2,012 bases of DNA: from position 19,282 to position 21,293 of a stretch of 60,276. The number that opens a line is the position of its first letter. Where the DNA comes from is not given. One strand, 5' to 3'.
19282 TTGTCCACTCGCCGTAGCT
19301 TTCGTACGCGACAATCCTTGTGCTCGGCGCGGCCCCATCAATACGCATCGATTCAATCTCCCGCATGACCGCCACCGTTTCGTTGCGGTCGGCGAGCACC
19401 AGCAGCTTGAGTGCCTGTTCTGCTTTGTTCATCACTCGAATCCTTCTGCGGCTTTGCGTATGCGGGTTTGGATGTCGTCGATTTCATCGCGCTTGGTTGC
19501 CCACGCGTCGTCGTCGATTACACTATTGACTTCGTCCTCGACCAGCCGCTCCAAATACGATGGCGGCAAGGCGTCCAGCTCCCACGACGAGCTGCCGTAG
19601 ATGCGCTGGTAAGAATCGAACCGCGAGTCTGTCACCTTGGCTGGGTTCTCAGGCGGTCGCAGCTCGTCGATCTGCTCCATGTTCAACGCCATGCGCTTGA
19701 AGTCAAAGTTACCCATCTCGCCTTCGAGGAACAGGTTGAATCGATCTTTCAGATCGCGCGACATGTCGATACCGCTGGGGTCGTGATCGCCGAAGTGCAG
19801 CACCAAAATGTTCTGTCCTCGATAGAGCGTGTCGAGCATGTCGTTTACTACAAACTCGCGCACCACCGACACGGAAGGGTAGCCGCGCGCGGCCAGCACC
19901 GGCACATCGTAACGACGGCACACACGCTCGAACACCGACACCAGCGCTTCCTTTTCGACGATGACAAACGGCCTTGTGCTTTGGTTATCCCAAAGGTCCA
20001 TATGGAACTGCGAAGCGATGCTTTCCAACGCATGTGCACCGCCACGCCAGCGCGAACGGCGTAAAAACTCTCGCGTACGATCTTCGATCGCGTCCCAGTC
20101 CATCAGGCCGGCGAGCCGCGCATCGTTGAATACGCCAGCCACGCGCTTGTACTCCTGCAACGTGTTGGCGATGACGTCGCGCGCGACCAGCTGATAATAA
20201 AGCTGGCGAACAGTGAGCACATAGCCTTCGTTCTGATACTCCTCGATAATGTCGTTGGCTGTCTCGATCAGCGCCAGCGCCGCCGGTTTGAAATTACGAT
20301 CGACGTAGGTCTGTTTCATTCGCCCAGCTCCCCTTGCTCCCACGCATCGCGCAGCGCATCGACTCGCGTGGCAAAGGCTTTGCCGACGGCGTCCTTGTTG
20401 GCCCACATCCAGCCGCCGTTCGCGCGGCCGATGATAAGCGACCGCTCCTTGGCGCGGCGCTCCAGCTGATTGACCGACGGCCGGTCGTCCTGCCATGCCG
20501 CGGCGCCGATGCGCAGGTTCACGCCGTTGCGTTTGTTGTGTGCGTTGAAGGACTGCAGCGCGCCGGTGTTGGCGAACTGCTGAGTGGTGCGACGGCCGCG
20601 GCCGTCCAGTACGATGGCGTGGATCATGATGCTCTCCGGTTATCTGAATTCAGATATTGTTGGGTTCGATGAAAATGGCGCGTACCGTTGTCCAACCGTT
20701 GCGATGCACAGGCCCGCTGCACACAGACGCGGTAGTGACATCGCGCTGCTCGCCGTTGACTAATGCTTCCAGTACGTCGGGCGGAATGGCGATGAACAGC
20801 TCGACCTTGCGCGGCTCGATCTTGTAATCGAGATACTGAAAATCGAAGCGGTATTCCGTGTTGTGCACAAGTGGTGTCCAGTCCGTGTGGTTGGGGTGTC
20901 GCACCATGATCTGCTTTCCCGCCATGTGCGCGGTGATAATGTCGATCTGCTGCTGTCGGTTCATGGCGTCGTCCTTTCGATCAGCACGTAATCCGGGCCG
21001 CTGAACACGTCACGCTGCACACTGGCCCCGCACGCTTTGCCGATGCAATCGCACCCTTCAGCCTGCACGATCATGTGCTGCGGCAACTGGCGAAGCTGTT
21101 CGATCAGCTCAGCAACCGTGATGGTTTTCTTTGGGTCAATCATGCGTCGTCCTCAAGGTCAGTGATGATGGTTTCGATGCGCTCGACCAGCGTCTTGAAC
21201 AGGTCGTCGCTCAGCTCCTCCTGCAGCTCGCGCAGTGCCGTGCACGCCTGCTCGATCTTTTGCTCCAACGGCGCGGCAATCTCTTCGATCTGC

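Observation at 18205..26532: Seven copies of the 16-bp palindrome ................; six lie 5' of the SD of leftward gene modules: operator or nut-like RNA element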

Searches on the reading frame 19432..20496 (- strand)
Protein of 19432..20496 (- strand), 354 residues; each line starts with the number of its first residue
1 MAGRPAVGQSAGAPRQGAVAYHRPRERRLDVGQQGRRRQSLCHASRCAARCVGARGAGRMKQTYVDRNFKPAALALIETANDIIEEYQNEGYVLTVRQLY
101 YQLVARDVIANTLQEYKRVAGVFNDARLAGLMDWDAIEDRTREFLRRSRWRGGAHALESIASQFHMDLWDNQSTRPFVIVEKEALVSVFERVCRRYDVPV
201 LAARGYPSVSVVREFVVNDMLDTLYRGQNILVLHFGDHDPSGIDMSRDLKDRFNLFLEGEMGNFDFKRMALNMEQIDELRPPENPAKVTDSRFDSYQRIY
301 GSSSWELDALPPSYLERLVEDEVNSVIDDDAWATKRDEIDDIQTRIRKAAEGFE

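Call 9: search_protein_families(library=pfam, proteins=[window:19432-20496:-], max_evalue=0.01)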
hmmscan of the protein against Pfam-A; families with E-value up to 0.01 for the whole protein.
window:19432-20496:- (354 aa): 0 families

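Call 22: search_protein_families(library=phrogs, proteins=[window:19432-20319:-], max_evalue=0.01)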
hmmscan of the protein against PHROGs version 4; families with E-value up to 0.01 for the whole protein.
window:19432-20319:- (295 aa): 1 family
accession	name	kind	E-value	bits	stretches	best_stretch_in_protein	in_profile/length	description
phrog_6247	-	DNA, RNA and nucleotide metabolism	5.5e-117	391.3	1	1-294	2-292/303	DNA topoisomerase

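Call 23: search_dna_similar(query=window:19432-20319:-, collection=phages, mode=protein, max_rows=30)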
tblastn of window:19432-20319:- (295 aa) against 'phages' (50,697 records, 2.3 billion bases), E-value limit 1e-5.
Records with a match: 84; places in all: 84; records where one place covers at least 80% of the query: 78.
Best place of each record, by identity: <60% 84.
By first word of the organism name: Pseudomonas 19; Salmonella 6; Xylella 6; Flavobacterium 6; Brevundimonas 5; Cellulophaga 5; Xanthomonas 4; Roseobacter 4; Microbacterium 3; Stenotrophomonas 2; and 17 more.
By host as written in the record: - 7; Pseudomonas aeruginosa 6; Xylella fastidiosa 4; Roseobacter denitrificans OCh114 4; Pseudomonas sp. 3; Pseudomonas aeruginosa PA14 3; Microbacterium foliorum NRRL B-24224 3; Salmonella enterica Hadar 2; and 40 more.
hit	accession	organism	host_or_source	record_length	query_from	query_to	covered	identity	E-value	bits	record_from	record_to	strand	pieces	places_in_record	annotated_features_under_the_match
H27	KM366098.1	Salmonella phage BP12C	Salmonella enterica Hadar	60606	1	294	100%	57.5%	4e-112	361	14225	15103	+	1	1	hypothetical protein (x2)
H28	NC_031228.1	Salmonella phage BP12C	Salmonella enterica Hadar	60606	1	294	100%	57.5%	4e-112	361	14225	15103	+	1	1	DNA topoisomerase | hypothetical protein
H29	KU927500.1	Salmonella phage 118970_sal1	Salmonella enterica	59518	1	294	100%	56.5%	6e-110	355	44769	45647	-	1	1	hypothetical protein (x2)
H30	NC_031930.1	Salmonella phage 118970_sal1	Salmonella enterica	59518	1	294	100%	56.5%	6e-110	355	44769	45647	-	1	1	DNA topoisomerase | hypothetical protein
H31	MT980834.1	Serratia phage vB_SmaS-Smarc5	Serratia marcescens 4526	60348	1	295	100%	55.9%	8e-110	354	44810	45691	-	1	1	hypothetical protein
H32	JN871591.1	Salmonella phage SPN19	Salmonella sp.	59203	1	294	100%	56.1%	6e-110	355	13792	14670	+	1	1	hypothetical protein (x2)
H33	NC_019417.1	Salmonella phage SPN19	Salmonella sp.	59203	1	294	100%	56.1%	6e-110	355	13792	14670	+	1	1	DNA topoisomerase | hypothetical protein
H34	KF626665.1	Xylella phage Sano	Xylella fastidiosa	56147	1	295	100%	54.2%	4e-98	321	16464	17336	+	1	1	hypothetical protein | ribosome_binding_site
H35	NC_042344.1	Xylella phage Sano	Xylella fastidiosa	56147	1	295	100%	54.2%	4e-98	321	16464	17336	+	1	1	DNA topoisomerase | ribosome_binding_site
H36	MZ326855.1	Stenotrophomonas phage Suzuki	Stenotrophomonas maltophilia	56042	1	295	100%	53.9%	9e-100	325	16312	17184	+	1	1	hypothetical protein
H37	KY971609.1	Pseudomonas phage PspYZU01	Pseudomonas sp.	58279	5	294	98%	54.5%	9e-104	337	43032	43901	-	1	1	hypothetical protein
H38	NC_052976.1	Pseudomonas phage PspYZU01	Pseudomonas sp.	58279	5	294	98%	54.5%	9e-104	337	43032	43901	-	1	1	DNA topoisomerase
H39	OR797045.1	Stenotrophomonas phage vB_SmaS_Bhz60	Stenotrophomonas maltophilia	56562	1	295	100%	53.6%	2e-99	325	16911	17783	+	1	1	putative DNA topoisomerase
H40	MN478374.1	Bacteriophage Phobos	-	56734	5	273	91%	57.6%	4e-102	332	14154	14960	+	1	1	hypothetical protein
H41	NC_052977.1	Bacteriophage Phobos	-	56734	5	273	91%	57.6%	4e-102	332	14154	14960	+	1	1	DNA topoisomerase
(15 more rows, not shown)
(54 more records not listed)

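Call 28: find_homologous_proteins(query=window:19432-20319:-, max_evalue=1e-30)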
Query window:19432-20319:- (295 aa): 7825 proteins with E <= 1e-30 among 8000 candidates; the best 120 are listed.
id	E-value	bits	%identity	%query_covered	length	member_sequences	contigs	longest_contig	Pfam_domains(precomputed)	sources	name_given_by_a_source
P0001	3.3e-194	662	100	100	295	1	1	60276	-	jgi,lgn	-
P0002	2.8e-142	491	72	100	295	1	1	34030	-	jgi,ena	-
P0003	3.5e-140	485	72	99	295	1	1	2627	-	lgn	-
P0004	1.2e-134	466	70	100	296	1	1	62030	-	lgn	-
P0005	3.9e-132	458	69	100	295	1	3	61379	-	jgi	jgi:hypothetical protein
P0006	3.7e-131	455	69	94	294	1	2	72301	-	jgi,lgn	jgi:hypothetical protein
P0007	3.4e-129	449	68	100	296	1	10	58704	-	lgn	-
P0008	6.5e-128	444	69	96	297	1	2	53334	-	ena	-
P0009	2.0e-127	443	66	100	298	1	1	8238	-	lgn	-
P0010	2.8e-126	439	65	99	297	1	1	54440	-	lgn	-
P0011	1.1e-123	430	65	99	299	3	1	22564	-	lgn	-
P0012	1.7e-123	430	65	99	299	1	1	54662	-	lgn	-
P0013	9.8e-121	421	64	100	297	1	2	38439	-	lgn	-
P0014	1.8e-120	420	63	100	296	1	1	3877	-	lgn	-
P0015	5.0e-119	415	63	100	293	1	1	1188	-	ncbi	-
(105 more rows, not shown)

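Call 29: find_encoding_contigs(protein=P0002, flank=10000, max_places=2)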
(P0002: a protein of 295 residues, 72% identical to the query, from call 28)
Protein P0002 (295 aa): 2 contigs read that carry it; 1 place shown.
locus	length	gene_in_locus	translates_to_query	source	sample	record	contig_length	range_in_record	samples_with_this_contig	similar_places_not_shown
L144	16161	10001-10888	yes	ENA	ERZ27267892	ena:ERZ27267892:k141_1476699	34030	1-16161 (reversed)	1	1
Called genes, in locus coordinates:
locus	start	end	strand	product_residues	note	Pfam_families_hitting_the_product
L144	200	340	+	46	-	-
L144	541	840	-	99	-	-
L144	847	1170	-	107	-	-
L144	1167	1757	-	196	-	-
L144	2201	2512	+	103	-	-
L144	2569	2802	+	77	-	-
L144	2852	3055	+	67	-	PF24192:DUF7417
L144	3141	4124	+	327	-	PF06067:DUF932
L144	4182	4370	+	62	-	-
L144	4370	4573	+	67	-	-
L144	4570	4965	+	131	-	PF12957:DUF3846 (weak)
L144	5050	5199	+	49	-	-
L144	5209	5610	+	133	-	-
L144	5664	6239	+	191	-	-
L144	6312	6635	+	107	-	-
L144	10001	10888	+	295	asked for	-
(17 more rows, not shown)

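Call 30: find_encoding_contigs(protein=P0004, flank=10000, max_places=2)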
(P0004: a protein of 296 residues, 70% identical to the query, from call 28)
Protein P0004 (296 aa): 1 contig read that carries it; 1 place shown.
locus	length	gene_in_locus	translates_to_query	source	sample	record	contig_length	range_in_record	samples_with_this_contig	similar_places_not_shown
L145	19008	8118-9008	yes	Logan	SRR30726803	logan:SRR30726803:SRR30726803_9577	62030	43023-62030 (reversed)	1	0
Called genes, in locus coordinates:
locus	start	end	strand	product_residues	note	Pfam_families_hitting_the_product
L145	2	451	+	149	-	?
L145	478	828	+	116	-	-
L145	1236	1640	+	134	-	-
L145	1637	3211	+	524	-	PF00270:DEAD, PF04851:ResIII, PF18766:SWI2_SNF2 (faint), PF00271:Helicase_C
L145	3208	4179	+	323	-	PF08273:Zn_Ribbon_Prim, PF23639:DUF7146, PF13362:Toprim_3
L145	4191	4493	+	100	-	-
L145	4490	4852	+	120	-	-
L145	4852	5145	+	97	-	-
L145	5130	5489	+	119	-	-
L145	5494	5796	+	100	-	-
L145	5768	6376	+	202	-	-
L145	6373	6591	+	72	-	-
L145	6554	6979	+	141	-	PF06147:DUF968 (weak)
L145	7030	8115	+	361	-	PF03837:RecT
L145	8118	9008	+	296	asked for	-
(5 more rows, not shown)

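Call 31: find_encoding_contigs(protein=P0005, flank=10000, max_places=2)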
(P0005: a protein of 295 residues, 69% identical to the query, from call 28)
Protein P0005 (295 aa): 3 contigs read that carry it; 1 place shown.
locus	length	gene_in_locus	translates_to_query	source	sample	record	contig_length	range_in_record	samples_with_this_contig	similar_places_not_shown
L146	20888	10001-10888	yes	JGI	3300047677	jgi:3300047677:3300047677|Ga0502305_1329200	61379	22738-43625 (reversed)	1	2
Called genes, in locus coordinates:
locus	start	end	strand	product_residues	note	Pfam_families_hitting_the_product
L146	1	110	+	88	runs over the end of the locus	-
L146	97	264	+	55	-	-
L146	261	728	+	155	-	PF25109:HAD_PNKP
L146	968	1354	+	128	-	-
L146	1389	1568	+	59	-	-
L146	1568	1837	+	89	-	-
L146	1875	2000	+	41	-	-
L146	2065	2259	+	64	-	-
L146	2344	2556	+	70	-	-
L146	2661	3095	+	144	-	-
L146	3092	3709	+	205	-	-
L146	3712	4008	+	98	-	-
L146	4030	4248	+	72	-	-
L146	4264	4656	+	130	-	-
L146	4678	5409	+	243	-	PF16473:Rv2179c-like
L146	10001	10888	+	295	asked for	-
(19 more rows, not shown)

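Call 37: get_annotated_region(hit=H35, flank=20000)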
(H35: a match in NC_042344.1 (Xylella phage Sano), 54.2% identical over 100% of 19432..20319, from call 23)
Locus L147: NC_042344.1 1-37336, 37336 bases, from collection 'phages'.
description: Phage Sano, complete genome.
organism: Xylella phage Sano (NCBI taxid 1415148)
taxonomy: Viruses; Duplodnaviria; Heunggongvirae; Uroviricota; Caudoviricetes; Casjensviridae; Sanovirus; Xylella virus Sano
host: Xylella fastidiosa; source: -; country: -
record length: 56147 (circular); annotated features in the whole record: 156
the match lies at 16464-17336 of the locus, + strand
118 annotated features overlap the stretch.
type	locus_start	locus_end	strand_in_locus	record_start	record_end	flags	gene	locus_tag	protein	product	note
misc_feature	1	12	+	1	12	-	-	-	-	-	cos overhang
CDS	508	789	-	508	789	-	-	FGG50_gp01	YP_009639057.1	hypothetical protein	-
CDS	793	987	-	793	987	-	-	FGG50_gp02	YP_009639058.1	hypothetical protein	-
regulatory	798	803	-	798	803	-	-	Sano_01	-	ribosome_binding_site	-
CDS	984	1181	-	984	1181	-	-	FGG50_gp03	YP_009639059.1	hypothetical protein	-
regulatory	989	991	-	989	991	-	-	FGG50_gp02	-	ribosome_binding_site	-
CDS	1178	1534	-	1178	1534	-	-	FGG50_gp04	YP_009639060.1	hypothetical protein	-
regulatory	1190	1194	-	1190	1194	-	-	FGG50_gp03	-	ribosome_binding_site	-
CDS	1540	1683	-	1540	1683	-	-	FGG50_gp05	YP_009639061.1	hypothetical protein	-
regulatory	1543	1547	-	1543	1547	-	-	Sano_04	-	ribosome_binding_site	-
CDS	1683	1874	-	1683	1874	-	-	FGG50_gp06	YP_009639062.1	hypothetical protein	-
regulatory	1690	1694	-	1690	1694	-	-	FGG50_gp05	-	ribosome_binding_site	-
CDS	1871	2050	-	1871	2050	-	-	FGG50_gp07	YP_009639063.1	hypothetical protein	-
regulatory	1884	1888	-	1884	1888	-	-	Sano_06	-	ribosome_binding_site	-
CDS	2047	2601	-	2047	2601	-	-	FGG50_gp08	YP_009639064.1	hypothetical protein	-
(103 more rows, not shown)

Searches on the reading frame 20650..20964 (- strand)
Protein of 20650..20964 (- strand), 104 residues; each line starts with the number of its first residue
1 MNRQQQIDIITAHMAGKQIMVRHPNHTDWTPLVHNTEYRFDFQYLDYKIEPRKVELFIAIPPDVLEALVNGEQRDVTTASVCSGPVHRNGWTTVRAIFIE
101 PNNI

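Call 22: search_protein_families(library=phrogs, proteins=[window:20650-20964:-], max_evalue=0.01)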
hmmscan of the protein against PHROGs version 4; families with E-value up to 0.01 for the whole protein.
window:20650-20964:- (104 aa): 1 family
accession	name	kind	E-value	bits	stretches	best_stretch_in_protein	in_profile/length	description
phrog_21668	-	unknown function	0.00011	23.1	1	1-52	4-56/171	-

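Call 99: search_protein_families(library=pfam, proteins=[window:20650-20964:-], max_evalue=0.01)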
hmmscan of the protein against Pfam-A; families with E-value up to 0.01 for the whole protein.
window:20650-20964:- (104 aa): 0 families

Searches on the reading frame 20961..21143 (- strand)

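Call 22: search_protein_families(library=phrogs, proteins=[window:20961-21143:-], max_evalue=0.01)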
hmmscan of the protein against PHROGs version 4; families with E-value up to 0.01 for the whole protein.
window:20961-21143:- (60 aa): 1 family
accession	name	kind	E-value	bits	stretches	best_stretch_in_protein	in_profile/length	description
phrog_4326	-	unknown function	0.0018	19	1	3-28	23-48/92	-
